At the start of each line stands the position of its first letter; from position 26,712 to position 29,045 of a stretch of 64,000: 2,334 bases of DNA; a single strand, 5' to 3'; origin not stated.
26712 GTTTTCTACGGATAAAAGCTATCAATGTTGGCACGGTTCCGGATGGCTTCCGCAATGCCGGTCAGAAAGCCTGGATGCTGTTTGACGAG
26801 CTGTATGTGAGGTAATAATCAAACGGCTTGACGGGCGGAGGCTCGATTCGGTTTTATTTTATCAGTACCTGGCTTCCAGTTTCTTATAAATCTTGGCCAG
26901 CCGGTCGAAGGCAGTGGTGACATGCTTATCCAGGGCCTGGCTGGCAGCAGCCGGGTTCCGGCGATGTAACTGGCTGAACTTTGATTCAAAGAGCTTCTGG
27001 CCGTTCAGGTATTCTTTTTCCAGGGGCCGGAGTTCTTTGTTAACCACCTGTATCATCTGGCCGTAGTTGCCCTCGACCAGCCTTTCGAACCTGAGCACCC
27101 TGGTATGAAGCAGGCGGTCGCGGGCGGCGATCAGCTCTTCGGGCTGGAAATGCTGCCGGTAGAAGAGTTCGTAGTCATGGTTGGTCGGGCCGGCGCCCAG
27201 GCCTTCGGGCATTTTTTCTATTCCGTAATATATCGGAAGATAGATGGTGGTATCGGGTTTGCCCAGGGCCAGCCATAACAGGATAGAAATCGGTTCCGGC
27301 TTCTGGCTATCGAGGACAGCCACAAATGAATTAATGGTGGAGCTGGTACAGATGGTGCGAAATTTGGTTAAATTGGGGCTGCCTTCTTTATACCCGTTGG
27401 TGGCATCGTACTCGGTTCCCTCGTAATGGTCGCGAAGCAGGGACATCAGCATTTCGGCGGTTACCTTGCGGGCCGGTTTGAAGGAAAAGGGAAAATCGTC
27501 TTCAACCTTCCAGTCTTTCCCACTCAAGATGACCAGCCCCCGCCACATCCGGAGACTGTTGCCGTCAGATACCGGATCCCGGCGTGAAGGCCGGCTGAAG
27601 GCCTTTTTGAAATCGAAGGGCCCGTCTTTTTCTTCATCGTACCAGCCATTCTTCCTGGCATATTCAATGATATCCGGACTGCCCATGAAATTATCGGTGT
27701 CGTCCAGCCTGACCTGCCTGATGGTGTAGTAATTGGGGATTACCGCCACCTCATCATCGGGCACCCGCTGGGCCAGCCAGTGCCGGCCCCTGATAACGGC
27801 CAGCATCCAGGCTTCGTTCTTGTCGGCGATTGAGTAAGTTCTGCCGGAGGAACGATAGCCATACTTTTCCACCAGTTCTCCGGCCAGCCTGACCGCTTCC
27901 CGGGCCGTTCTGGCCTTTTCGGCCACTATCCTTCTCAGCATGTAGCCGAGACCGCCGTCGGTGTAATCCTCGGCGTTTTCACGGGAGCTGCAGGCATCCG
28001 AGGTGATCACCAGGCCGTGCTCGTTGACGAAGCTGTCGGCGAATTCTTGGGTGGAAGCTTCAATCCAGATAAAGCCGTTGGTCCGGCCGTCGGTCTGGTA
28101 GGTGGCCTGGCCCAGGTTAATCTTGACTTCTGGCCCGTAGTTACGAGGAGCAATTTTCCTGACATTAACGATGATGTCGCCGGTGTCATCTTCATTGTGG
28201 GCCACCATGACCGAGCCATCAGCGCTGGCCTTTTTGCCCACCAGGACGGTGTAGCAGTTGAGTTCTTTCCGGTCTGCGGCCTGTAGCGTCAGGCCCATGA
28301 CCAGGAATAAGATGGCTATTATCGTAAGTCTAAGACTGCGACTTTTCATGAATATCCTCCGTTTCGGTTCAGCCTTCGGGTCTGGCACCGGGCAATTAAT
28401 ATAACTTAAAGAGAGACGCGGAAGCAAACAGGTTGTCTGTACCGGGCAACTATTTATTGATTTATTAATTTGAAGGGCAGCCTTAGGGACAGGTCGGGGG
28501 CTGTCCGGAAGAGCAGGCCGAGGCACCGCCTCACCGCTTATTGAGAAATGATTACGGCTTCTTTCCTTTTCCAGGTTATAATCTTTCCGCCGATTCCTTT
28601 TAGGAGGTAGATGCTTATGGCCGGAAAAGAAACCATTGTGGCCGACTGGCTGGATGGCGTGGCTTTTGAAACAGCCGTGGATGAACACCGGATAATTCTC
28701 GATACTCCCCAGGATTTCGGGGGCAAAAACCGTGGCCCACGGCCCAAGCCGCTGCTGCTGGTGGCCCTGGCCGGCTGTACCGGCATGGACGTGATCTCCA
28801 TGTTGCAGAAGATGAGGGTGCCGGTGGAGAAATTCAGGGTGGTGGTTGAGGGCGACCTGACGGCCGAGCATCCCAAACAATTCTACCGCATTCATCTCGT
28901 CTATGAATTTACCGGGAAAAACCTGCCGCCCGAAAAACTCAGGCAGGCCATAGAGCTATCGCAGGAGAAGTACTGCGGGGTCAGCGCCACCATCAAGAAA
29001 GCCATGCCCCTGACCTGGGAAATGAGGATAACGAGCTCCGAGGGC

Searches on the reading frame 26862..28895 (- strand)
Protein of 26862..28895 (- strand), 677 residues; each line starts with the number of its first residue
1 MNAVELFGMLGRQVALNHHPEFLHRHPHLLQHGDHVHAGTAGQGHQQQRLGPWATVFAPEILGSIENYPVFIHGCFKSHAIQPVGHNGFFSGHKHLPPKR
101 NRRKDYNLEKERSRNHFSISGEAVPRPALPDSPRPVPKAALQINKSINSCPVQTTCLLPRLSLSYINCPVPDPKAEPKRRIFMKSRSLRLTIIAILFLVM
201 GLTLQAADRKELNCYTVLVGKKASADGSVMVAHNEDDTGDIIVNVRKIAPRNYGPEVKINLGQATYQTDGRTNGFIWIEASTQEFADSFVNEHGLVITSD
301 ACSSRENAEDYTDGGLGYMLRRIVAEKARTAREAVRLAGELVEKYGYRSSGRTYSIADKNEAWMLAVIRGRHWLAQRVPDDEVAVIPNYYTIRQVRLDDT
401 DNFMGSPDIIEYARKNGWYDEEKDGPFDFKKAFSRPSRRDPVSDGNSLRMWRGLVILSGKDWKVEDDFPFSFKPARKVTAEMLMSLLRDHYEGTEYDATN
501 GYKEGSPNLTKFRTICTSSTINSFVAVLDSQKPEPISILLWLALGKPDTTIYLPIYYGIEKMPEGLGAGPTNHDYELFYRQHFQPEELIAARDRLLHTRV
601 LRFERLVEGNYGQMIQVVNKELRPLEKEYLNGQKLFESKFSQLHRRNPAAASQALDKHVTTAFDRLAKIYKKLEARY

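Call 113: search_protein_families(library=pfam, proteins=[window:26862-28895:-], max_evalue=0.00001)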
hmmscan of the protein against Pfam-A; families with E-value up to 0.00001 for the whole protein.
window:26862-28895:- (677 aa): 2 families
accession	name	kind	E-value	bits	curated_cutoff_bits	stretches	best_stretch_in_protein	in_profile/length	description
PF03577.20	Peptidase_C69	-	6.1e-62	210.3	23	1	214-579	2-375/402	Peptidase family C69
PF03417.21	AAT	-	5e-06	26.8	23.2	0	251-372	11-123/225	Acyl-coenzyme A:6-aminopenicillanic acid acyl-transferase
